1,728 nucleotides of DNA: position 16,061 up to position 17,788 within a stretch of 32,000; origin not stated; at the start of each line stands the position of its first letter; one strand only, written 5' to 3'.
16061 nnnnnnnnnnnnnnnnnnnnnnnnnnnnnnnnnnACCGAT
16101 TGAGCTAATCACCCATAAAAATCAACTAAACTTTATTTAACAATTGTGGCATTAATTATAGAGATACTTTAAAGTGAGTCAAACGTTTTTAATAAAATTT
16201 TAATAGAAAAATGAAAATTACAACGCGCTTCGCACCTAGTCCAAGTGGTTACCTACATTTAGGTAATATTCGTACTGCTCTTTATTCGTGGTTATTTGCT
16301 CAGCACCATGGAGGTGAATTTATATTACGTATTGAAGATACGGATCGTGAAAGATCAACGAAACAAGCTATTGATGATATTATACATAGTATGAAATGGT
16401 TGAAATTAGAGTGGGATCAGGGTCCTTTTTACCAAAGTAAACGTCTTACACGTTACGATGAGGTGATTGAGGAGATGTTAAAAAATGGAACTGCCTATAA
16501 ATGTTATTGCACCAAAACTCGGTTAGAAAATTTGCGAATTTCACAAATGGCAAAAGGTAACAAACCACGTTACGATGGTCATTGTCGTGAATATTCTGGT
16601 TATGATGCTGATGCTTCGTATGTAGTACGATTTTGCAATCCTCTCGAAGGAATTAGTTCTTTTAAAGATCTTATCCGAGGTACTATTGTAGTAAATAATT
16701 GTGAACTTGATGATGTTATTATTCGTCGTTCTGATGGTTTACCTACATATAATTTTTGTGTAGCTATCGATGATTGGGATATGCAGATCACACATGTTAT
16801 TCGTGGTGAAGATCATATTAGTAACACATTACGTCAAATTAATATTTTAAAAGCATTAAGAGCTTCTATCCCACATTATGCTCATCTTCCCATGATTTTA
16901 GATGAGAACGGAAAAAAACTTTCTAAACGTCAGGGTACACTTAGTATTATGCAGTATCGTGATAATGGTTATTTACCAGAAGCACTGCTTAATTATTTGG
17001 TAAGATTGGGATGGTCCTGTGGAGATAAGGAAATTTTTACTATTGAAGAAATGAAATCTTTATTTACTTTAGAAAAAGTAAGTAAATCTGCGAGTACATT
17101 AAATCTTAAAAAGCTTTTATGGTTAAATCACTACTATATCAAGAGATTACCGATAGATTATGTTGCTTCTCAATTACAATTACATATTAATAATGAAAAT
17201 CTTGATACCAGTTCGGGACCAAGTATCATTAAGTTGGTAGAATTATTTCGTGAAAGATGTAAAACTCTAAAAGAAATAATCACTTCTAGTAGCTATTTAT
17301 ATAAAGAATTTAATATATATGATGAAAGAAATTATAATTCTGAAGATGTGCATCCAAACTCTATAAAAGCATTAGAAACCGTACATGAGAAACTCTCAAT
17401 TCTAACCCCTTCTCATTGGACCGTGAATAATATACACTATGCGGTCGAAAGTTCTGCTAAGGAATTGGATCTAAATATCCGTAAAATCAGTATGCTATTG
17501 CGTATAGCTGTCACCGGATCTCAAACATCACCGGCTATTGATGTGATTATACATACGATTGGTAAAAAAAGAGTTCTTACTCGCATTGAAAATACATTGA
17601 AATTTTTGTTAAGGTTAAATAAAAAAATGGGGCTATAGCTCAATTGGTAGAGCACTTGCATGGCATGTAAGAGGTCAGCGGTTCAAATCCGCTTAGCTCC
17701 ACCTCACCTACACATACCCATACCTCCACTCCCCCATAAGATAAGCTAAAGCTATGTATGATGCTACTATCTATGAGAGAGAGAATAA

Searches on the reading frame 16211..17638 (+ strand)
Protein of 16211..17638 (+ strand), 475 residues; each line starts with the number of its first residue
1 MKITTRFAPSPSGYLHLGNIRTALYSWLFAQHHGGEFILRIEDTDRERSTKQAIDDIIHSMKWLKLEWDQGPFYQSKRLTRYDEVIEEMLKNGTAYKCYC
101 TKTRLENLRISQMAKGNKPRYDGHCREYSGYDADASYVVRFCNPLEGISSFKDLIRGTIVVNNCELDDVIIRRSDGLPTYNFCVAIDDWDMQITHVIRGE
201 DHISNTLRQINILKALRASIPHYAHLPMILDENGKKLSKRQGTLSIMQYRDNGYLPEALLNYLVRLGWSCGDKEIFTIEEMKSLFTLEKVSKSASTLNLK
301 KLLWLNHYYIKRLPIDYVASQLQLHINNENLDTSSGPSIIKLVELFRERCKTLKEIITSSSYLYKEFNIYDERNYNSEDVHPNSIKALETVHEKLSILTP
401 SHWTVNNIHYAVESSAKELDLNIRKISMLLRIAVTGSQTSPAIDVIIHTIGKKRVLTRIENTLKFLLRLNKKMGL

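Call 5: search_protein_families(library=pfam, proteins=[window:16211-17638:+], max_evalue=0.001)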
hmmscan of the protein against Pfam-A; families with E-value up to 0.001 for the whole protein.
window:16211-17638:+ (475 aa): 2 families
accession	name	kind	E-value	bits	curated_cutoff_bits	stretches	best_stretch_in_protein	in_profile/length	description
PF00749.27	tRNA-synt_1c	-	9.5e-107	357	23.4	1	2-304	1-314/314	tRNA synthetases class I (E and Q), catalytic domain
PF19269.4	Anticodon_2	-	6.7e-25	88.6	23.6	1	334-462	11-140/141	Anticodon binding domain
